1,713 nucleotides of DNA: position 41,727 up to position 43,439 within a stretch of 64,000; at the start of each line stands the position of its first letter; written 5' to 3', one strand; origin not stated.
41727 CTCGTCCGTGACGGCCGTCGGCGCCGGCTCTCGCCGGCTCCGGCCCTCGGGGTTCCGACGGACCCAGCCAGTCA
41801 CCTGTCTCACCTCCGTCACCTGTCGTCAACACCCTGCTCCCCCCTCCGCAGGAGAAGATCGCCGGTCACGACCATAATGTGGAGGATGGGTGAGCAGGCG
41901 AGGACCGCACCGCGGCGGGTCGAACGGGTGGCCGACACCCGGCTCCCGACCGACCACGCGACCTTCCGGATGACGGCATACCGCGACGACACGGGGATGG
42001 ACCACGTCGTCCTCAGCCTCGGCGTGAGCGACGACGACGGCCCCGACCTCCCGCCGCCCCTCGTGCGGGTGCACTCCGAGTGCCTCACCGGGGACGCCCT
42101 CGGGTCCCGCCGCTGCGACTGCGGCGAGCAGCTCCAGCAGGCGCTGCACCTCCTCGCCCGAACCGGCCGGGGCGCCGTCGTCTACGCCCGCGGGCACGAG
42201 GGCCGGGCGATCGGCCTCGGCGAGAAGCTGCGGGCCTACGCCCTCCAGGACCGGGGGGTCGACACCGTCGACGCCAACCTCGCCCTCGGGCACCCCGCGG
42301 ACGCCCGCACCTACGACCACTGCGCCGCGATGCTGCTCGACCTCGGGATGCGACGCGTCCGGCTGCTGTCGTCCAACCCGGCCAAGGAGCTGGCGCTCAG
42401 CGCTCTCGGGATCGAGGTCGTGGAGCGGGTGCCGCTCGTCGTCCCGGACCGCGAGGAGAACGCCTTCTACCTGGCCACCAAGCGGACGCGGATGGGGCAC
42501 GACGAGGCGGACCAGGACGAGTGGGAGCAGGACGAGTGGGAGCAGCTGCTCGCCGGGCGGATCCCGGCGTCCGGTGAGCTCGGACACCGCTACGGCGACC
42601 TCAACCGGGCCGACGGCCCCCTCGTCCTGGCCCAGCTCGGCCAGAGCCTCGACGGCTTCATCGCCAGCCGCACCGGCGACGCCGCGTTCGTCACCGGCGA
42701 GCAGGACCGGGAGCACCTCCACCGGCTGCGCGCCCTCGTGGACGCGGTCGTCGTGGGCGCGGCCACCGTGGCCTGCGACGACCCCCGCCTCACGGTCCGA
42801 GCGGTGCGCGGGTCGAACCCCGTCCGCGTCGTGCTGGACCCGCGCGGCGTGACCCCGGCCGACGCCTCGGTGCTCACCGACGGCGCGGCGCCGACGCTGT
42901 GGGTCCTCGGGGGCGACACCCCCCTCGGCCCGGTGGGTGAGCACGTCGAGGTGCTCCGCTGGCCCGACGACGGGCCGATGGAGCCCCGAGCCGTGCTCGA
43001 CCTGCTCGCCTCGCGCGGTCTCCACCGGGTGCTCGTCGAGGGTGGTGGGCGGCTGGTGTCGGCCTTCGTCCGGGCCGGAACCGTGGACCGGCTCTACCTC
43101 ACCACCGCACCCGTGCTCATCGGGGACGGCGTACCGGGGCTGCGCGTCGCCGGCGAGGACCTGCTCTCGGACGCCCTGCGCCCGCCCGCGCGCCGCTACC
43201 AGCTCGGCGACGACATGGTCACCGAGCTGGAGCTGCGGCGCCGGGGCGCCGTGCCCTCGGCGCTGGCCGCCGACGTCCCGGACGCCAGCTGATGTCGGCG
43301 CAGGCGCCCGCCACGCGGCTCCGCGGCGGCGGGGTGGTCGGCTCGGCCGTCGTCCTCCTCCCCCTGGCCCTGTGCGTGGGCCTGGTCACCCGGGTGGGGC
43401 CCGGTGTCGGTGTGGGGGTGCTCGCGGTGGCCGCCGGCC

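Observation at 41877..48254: Seven-gene translationally coupled operon linking a GTP cyclohydrolase II-reductase fusion to a phospholipid head-group, glycosylation, methylation and flippase module (candidate undescribed pathway)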

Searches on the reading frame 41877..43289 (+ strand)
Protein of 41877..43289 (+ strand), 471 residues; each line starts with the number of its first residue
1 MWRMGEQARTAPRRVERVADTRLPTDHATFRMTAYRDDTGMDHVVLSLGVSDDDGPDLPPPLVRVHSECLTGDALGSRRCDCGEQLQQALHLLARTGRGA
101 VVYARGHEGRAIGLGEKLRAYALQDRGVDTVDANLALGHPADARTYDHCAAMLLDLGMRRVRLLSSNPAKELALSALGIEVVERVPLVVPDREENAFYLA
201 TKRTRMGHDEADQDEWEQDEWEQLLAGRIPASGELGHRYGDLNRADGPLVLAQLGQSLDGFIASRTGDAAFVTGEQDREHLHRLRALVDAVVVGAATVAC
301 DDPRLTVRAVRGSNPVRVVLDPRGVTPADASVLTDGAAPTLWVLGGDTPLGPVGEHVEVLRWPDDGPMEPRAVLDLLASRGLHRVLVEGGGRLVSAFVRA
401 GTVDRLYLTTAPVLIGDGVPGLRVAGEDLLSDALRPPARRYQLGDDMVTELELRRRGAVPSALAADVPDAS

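Call 4: search_protein_families(library=pfam, proteins=[window:41877-43289:+], max_evalue=0.01)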
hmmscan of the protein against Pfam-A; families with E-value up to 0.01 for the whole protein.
window:41877-43289:+ (471 aa): 2 families
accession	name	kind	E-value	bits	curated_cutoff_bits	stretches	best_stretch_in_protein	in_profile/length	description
PF00925.25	GTP_cyclohydro2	-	1.3e-59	200.9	23.3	1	16-186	1-165/165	GTP cyclohydrolase II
PF01872.23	RibD_C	-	5e-38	131.3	24.1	1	248-419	1-169/197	RibD C-terminal domain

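Call 5: search_protein_families(library=ncbifam, proteins=[window:41877-43289:+], max_evalue=0.01)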
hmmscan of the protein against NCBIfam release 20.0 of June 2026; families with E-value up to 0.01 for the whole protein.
window:41877-43289:+ (471 aa): 16 families
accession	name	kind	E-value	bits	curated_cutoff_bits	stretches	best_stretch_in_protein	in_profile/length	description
NF006803.0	PRK09311.1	equivalog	3.8e-76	256.5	569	1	9-219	206-413/417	bifunctional 3,4-dihydroxy-2-butanone-4-phosphate synthase/GTP cyclohydrolase II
TIGR00505.1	ribA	equivalog_domain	2.7e-65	219.5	205.85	1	16-208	1-189/191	GTP cyclohydrolase II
NF001591.0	PRK00393.1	subfamily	3.8e-65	219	148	1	14-209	3-193/199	GTP cyclohydrolase II RibA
NF006806.0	PRK09319.1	equivalog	6.5e-63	213.2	764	1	13-209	214-408/561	bifunctional 3,4-dihydroxy-2-butanone-4-phosphate synthase/GTP cyclohydrolase II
NF006805.0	PRK09318.1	equivalog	1.6e-50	172.2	486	1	17-209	194-379/387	bifunctional 3,4-dihydroxy-2-butanone-4-phosphate synthase/GTP cyclohydrolase II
NF006456.0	PRK08815.1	equivalog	4.9e-47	161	464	1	56-209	211-364/376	GTP cyclohydrolase II RibA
TIGR00227.1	ribD_Cterm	domain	4.7e-36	124.4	150.15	1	248-450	3-213/216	riboflavin-specific deaminase C-terminal domain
TIGR01508.1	rib_reduct_arch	equivalog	3.3e-31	108.1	186.45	1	249-419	2-176/210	2,5-diamino-6-(ribosylamino)-4(3H)-pyrimidinone 5'-phosphate reductase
TIGR00326.1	eubact_ribD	equivalog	7.7e-31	107.5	156.35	1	242-448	135-341/343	bifunctional diaminohydroxyphosphoribosylaminopyrimidine deaminase/5-amino-6-(5-phosphoribosylamino)uracil reductase RibD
NF008052.0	PRK10786.1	equivalog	2.5e-17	62.6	500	1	244-433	143-345/367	bifunctional diaminohydroxyphosphoribosylaminopyrimidine deaminase/5-amino-6-(5-phosphoribosylamino)uracil reductase RibD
NF010664.0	PRK14059.1-2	equivalog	2.4e-14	53.6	226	1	232-421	21-224/257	pyrimidine reductase family protein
NF010665.0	PRK14059.1-4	equivalog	1e-13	51.2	274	2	370-417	177-224/260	pyrimidine reductase family protein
NF010663.0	PRK14059.1-1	equivalog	7.1e-13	48.5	184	2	373-418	169-215/253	pyrimidine reductase family protein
NF010626.1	PRK14019.1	equivalog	9.8e-13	47.8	513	1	13-184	203-360/364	bifunctional 3,4-dihydroxy-2-butanone-4-phosphate synthase/GTP cyclohydrolase II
NF005536.0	PRK07198.1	equivalog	2.8e-09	36.3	403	1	63-187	242-376/419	GTP cyclohydrolase II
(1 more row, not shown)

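Call 11: find_homologous_proteins(query=window:41877-43289:+, max_evalue=1e-20)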
Query window:41877-43289:+ (471 aa): 7895 proteins with E <= 1e-20 among 8000 candidates; the best 120 are listed.
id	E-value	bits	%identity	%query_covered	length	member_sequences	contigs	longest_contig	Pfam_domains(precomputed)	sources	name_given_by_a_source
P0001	6.2e-295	996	98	99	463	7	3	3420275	PF00925.26,PF01872.23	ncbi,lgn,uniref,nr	ncbi:GTP cyclohydrolase II [Serinicoccus marinus]|uniref:GTP cyclohydrolase II n=1 Tax=Serinicoccus 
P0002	2.9e-278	941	92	99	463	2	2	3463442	PF00925.26,PF01872.23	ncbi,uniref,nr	ncbi:GTP cyclohydrolase II [Serinicoccus chungangensis]|uniref:GTP cyclohydrolase II n=1 Tax=Serinic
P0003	9.1e-270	913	92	96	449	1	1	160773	PF00925.26,PF01872.23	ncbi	ncbi:GTP cyclohydrolase II [Serinicoccus chungangensis]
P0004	7.4e-256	868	87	99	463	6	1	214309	PF00925.26,PF01872.23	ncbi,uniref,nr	ncbi:GTP cyclohydrolase II [Serinicoccus sp. CNJ-927]|uniref:GTP cyclohydrolase II n=1 Tax=Serinicoc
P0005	1.0e-252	857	85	99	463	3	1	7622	PF00925.26,PF01872.23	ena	-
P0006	1.5e-236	804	81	99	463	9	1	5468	PF00925.26,PF01872.23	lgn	-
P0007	1.6e-234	797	79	99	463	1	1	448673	PF00925.26,PF01872.23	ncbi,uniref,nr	ncbi:GTP cyclohydrolase II [Serinicoccus kebangsaanensis]|uniref:GTP cyclohydrolase II n=1 Tax=Serin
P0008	2.1e-221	754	78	96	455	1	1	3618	PF00925.26,PF01872.23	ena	-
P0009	1.7e-202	692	75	94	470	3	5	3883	PF00925.26,PF01872.23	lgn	-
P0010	4.0e-202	690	75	93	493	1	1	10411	PF00925.26,PF01872.23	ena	-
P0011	1.4e-199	682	73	97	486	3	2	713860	PF00925.26,PF01872.23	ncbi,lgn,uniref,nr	ncbi:GTP cyclohydrolase II [Ornithinimicrobium pekingense]|uniref:GTP cyclohydrolase-2 n=1 Tax=Ornit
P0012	4.2e-199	680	73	95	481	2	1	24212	PF00925.26,PF01872.23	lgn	-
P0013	7.0e-199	680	73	94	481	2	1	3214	PF00925.26,PF01872.23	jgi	jgi:GTP cyclohydrolase II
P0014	9.3e-199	679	73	96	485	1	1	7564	PF00925.26,PF01872.23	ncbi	-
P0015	1.2e-198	679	74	93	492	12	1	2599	PF00925.26,PF01872.23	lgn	-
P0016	3.4e-197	674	74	93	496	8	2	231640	PF00925.26,PF01872.23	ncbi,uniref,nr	ncbi:GTP cyclohydrolase II [Ornithinimicrobium kibberense]|uniref:GTP cyclohydrolase-2 n=1 Tax=Ornit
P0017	9.4e-197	673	73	93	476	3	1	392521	PF00925.26,PF01872.23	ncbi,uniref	ncbi:GTP cyclohydrolase II [Ornithinimicrobium sp. LYQ103]|uniref:GTP cyclohydrolase II n=1 Tax=Orni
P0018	1.9e-195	668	72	94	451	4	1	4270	PF00925.26,PF01872.23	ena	-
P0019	4.3e-194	664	73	94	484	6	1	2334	PF00925.26,PF01872.23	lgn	-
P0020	2.8e-191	655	71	93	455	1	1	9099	PF00925.26,PF01872.23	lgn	-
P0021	7.6e-190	650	72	94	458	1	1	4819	PF00925.26,PF01872.23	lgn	-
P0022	7.6e-190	650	69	97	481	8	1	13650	PF00925.26,PF01872.23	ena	-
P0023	9.4e-189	646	71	93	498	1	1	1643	PF00925.26,PF01872.23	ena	-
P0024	2.1e-188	645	68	95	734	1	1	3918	PF13419.13,PF00925.26,PF00702.33,PF01872.23,PF13242.13,PF12710.14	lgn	-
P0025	5.3e-188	644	68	95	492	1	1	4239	PF00925.26,PF01872.23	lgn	-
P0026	1.3e-187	643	73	90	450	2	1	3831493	PF00925.26,PF01872.23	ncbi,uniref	ncbi:GTP cyclohydrolase II [Ornithinimicrobium sp. W1665]|uniref:GTP cyclohydrolase II n=1 Tax=Ornit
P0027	3.8e-187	641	69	93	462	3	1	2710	PF00925.26,PF01872.23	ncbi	-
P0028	5.9e-187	640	71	94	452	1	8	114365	PF00925.26,PF01872.23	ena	-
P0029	4.8e-186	637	69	94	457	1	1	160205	PF00925.26,PF01872.23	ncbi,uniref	ncbi:GTP cyclohydrolase II [Ornithinimicrobium panacihumi]|uniref:GTP cyclohydrolase II n=1 Tax=Orni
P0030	4.1e-184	631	68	93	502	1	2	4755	PF00925.26,PF01872.23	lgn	-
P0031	8.3e-184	630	70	94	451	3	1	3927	PF00925.26,PF01872.23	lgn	-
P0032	1.3e-183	629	70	93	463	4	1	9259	PF00925.26,PF01872.23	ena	-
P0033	1.3e-183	629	68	94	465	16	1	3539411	PF00925.26,PF01872.23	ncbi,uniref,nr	ncbi:GTP cyclohydrolase II [Ornithinimicrobium pratense]|uniref:GTP cyclohydrolase II n=1 Tax=Ornith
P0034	1.7e-182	626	69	93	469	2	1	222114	PF00925.26,PF01872.23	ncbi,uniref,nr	ncbi:GTP cyclohydrolase II [Ornithinimicrobium cerasi]|uniref:GTP cyclohydrolase II n=1 Tax=Ornithin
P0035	1.3e-181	623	68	95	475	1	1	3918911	PF00925.26,PF01872.23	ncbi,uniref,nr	ncbi:GTP cyclohydrolase II [Ornithinimicrobium avium]|uniref:GTP cyclohydrolase-2 n=1 Tax=Ornithinim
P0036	6.5e-181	620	68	94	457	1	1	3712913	PF00925.26,PF01872.23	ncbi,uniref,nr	ncbi:GTP cyclohydrolase II [Ornithinimicrobium flavum]|uniref:GTP cyclohydrolase II n=1 Tax=Ornithin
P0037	1.3e-179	616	67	98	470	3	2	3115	PF00925.26,PF01872.23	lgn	-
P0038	4.2e-176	605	68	93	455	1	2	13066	PF00925.26,PF01872.23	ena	-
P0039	1.4e-175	603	68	93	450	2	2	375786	PF00925.26,PF01872.23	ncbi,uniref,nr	ncbi:GTP cyclohydrolase-2 [Ornithinimicrobium tianjinense]|uniref:GTP cyclohydrolase-2 n=1 Tax=Ornit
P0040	2.4e-173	596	68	95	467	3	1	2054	PF00925.26,PF01872.23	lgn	-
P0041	1.0e-172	593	68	93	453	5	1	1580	PF00925.26,PF01872.23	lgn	-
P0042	2.6e-166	572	64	93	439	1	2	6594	PF00925.26,PF01872.23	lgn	-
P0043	8.0e-166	571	64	93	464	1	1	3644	PF00925.26,PF01872.23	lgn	-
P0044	1.3e-165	570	66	93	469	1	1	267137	PF00925.26,PF01872.23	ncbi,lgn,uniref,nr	ncbi:3,4-dihydroxy 2-butanone 4-phosphate synthase / GTP cyclohydrolase II [Georgenia satyanarayanai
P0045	5.7e-164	565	64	97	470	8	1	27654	PF00925.26,PF01872.23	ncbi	ncbi:GTP cyclohydrolase II [Georgenia sp. Marseille-Q6866]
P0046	2.0e-163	563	65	93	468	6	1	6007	PF00925.26,PF01872.23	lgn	-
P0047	2.7e-163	562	64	93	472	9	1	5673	PF00925.26,PF01872.23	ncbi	-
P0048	1.6e-162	560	63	93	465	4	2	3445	PF00925.26,PF01872.23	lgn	-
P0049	4.4e-162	558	64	93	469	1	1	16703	PF00925.26,PF01872.23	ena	-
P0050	7.8e-161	554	64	93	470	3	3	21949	PF00925.26,PF01872.23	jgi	jgi:GTP cyclohydrolase II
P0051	2.9e-160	552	62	93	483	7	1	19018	PF00925.26,PF01872.23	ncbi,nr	ncbi:MAG TPA: GTP cyclohydrolase II [Beutenbergiaceae bacterium]|nr:GTP cyclohydrolase II [Beutenber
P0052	1.0e-159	551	63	94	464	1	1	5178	PF00925.26,PF01872.23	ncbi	-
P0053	1.1e-159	550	62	93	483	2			PF00925.26,PF01872.23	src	-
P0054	2.6e-159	549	62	94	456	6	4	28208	PF00925.26,PF01872.23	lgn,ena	-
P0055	3.3e-159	549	63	93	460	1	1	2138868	PF00925.26,PF01872.23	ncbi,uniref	ncbi:GTP cyclohydrolase II [Georgenia alba]|uniref:GTP cyclohydrolase-2 n=1 Tax=Georgenia alba TaxID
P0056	4.2e-159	549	64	93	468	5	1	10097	PF00925.26,PF01872.23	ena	-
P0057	2.0e-158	546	63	94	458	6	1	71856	PF00925.26,PF01872.23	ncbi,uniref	ncbi:GTP cyclohydrolase II [Georgenia deserti]|uniref:GTP cyclohydrolase-2 n=1 Tax=Georgenia deserti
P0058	2.3e-158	546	63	93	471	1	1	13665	PF00925.26,PF01872.23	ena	-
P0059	3.5e-158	545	62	94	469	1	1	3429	PF00925.26,PF01872.23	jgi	jgi:3,4-dihydroxy 2-butanone 4-phosphate synthase/GTP cyclohydrolase II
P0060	4.3e-158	545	62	93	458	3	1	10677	PF00925.26,PF01872.23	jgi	-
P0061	4.9e-158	545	63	96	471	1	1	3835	PF00925.26,PF01872.23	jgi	jgi:GTP cyclohydrolase II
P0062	7.9e-158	544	62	93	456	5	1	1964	PF00925.26,PF01872.23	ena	-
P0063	8.1e-158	544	62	95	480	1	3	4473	PF00925.26,PF01872.23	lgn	-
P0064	1.2e-157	544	60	93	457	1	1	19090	PF00925.26,PF01872.23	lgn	-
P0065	1.2e-157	544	61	96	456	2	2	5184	PF00925.26,PF01872.23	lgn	-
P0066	3.4e-157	542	64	94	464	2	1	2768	PF00925.26,PF01872.23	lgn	-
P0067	3.9e-157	542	60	96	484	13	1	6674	PF00925.26,PF01872.23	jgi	-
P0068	5.5e-157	542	64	94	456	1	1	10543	PF00925.26,PF01872.23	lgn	-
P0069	6.4e-157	541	62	93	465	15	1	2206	PF00925.26,PF01872.23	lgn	-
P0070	8.0e-157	541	62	93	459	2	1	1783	PF00925.26,PF01872.23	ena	-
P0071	9.4e-157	541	62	94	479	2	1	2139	PF00925.26,PF01872.23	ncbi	-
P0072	9.9e-157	541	62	93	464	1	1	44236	PF00925.26,PF01872.23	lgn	-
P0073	1.0e-156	541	61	96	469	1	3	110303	PF00925.26,PF01872.23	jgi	jgi:GTP cyclohydrolase II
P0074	1.2e-156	540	62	97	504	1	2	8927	PF00925.26,PF01872.23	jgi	jgi:GTP cyclohydrolase II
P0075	1.4e-156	540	64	94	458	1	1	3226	PF00925.26,PF01872.23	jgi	jgi:3,4-dihydroxy 2-butanone 4-phosphate synthase/GTP cyclohydrolase II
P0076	2.1e-156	540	62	94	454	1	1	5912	PF00925.26,PF01872.23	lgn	-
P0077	2.4e-156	539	62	93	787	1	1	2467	PF13419.13,PF00925.26,PF00702.33,PF01872.23,PF13242.13,PF12710.14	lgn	-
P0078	2.4e-156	539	63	94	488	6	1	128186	PF00925.26,PF01872.23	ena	-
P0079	3.9e-156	539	64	95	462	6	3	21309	PF00925.26,PF01872.23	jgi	jgi:GTP cyclohydrolase II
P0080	4.4e-156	539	63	94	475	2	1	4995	PF00925.26,PF01872.23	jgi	jgi:GTP cyclohydrolase II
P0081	4.5e-156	539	59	94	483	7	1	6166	PF00925.26,PF01872.23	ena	-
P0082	7.8e-156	538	60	94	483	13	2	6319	PF00925.26,PF01872.23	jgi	jgi:GTP cyclohydrolase II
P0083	1.1e-155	537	64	93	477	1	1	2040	PF00925.26,PF01872.23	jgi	jgi:GTP cyclohydrolase II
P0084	2.8e-155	536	60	94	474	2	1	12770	PF00925.26,PF01872.23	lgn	-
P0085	3.0e-155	536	59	96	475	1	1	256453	PF00925.26,PF01872.23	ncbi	-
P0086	3.7e-155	536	69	79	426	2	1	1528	PF00925.26,PF11222.14,PF01872.23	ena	-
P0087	4.2e-155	535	62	94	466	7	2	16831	PF00925.26,PF01872.23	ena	-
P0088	4.9e-155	535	59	95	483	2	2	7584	PF00925.26,PF01872.23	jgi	jgi:GTP cyclohydrolase II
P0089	4.9e-155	535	63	94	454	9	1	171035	PF00925.26,PF01872.23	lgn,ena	-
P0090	5.1e-155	535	63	94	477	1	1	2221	PF00925.26,PF01872.23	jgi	jgi:3,4-dihydroxy 2-butanone 4-phosphate synthase / GTP cyclohydrolase II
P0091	6.3e-155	535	64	94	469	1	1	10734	PF00925.26,PF01872.23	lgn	-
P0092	6.4e-155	535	59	93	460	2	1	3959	PF00925.26,PF01872.23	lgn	-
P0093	8.7e-155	534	61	93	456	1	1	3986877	PF00925.26,PF01872.23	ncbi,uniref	ncbi:GTP cyclohydrolase II [Ammonicoccus fulvus]|uniref:GTP cyclohydrolase-2 n=1 Tax=Ammonicoccus fu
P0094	1.2e-154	534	61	96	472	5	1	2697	PF00925.26,PF01872.23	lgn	-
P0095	1.3e-154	534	60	93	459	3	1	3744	PF00925.26,PF01872.23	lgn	-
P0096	1.4e-154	534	62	97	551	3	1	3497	PF00925.26,PF01872.23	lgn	-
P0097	1.5e-154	533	64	93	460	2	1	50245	PF00925.26,PF01872.23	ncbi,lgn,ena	-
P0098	1.9e-154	533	61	93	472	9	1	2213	PF00925.26,PF01872.23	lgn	-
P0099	2.0e-154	533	63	93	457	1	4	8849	PF00925.26,PF01872.23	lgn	-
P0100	2.2e-154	533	61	93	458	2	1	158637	PF00925.26,PF01872.23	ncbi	-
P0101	2.2e-154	533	61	94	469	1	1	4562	PF00925.26,PF01872.23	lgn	-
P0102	2.4e-154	533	59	94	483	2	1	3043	PF00925.26,PF01872.23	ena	-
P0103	2.5e-154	533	63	94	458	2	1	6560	PF00925.26,PF01872.23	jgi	jgi:3,4-dihydroxy 2-butanone 4-phosphate synthase/GTP cyclohydrolase II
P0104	2.9e-154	533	59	96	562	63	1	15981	PF00925.26,PF01872.23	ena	-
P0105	3.6e-154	532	62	93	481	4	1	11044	PF00925.26,PF01872.23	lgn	-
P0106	4.0e-154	532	63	94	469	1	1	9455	PF00925.26,PF01872.23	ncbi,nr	ncbi:MAG TPA: GTP cyclohydrolase II [Microlunatus sp.]|nr:GTP cyclohydrolase II [Microlunatus sp.]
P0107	4.5e-154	532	63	93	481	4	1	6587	PF00925.26,PF01872.23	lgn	-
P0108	5.1e-154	532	64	93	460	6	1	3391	PF00925.26,PF01872.23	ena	-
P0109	8.7e-154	531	62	93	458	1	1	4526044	PF00925.26,PF01872.23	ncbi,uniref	ncbi:GTP cyclohydrolase II [Georgenia sp. AZ-5]|uniref:GTP cyclohydrolase II n=1 Tax=Georgenia sp. A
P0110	1.0e-153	531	62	93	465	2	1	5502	PF00925.26,PF01872.23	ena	-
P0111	1.3e-153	530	61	94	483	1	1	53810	PF00925.26,PF01872.23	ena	-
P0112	1.5e-153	530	60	96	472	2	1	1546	PF00925.26,PF01872.23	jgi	jgi:3,4-dihydroxy 2-butanone 4-phosphate synthase/GTP cyclohydrolase II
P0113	2.3e-153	530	60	94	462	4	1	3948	PF00925.26,PF01872.23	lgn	-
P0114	2.3e-153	530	64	93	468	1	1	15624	PF00925.26,PF01872.23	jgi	jgi:GTP cyclohydrolase II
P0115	2.5e-153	530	59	94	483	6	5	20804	PF00925.26,PF01872.23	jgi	jgi:3,4-dihydroxy 2-butanone 4-phosphate synthase / GTP cyclohydrolase II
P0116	2.5e-153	529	61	94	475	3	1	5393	PF00925.26,PF01872.23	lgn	-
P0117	2.5e-153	529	61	94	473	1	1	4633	PF00925.26,PF01872.23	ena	-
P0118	2.6e-153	529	62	93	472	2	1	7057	PF00925.26,PF01872.23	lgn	-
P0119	4.7e-153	529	63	93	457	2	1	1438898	PF00925.26,PF01872.23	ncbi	-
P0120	5.1e-153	528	61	93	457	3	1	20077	PF00925.26,PF01872.23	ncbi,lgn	ncbi:GTP cyclohydrolase II [soil metagenome]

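Call 13: find_encoding_contigs(protein=P0093, flank=10000, max_places=2)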
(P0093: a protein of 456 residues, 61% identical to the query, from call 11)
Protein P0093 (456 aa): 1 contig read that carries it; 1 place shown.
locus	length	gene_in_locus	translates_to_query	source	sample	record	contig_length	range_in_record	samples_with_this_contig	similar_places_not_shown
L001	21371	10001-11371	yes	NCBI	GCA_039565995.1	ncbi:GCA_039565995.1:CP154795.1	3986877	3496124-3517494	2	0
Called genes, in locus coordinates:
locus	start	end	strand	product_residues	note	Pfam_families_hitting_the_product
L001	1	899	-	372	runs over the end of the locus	PF05222:AlaDh_PNT_N, PF01262:AlaDh_PNT_C, PF02826:2-Hacid_dh_C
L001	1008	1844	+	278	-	PF03372:Exo_endo_phos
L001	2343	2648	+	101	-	PF03992:ABM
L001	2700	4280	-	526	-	PF26314:MptA_B_family, PF09594:GT87 (weak)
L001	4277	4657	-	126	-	PF13183:Fer4_8 (faint), PF14697:Fer4_21 (faint), PF12797:Fer4_2 (faint), PF13237:Fer4_10 (weak), PF12838:Fer4_7, PF13187:Fer4_9 (weak), PF13484:Fer4_16 (weak), PF00037:Fer4, +2 more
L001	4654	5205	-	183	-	PF00329:Complex1_30kDa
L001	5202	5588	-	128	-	PF01058:Oxidored_q6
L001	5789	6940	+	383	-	PF02515:CoA_transf_3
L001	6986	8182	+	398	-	PF02771:Acyl-CoA_dh_N, PF02770:Acyl-CoA_dh_M, PF00441:Acyl-CoA_dh_1, PF08028:Acyl-CoA_dh_2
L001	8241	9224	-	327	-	PF01370:Epimerase, PF13460:NAD_binding_10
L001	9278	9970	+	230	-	PF00702:Hydrolase, PF12710:HAD, PF13419:HAD_2, PF13242:Hydrolase_like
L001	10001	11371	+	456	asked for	PF00925:GTP_cyclohydro2, PF01872:RibD_C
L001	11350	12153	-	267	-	-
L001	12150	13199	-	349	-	PF20706:GT4-conflict, PF00534:Glycos_transf_1, PF13692:Glyco_trans_1_4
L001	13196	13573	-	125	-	PF01242:PTPS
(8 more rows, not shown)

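Call 14: find_encoding_contigs(protein=P0055, flank=10000, max_places=2)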
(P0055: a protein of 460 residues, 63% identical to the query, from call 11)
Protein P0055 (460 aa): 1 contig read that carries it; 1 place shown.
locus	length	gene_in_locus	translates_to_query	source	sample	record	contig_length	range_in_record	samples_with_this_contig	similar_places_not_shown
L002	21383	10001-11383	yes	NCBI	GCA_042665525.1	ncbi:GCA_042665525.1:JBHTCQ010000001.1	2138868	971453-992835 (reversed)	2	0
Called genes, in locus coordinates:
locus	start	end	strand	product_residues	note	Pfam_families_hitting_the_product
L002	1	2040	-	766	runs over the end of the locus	-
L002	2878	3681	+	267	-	PF00877:NLPC_P60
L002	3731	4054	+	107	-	PF23719:VapB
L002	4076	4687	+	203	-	PF13399:LytR_C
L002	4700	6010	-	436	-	PF00860:Xan_ur_permease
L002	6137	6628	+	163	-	PF13828:DUF4190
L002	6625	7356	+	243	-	PF00117:GATase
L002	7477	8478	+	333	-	PF13593:SBF_like, PF01758:SBF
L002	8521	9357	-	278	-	-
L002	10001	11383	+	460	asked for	PF00925:GTP_cyclohydro2, PF01872:RibD_C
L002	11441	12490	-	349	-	PF13439:Glyco_transf_4 (faint), PF20706:GT4-conflict, PF00534:Glycos_transf_1, PF13692:Glyco_trans_1_4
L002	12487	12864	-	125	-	PF01242:PTPS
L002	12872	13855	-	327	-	-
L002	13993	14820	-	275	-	PF04962:KduI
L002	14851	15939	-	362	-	PF07470:Glyco_hydro_88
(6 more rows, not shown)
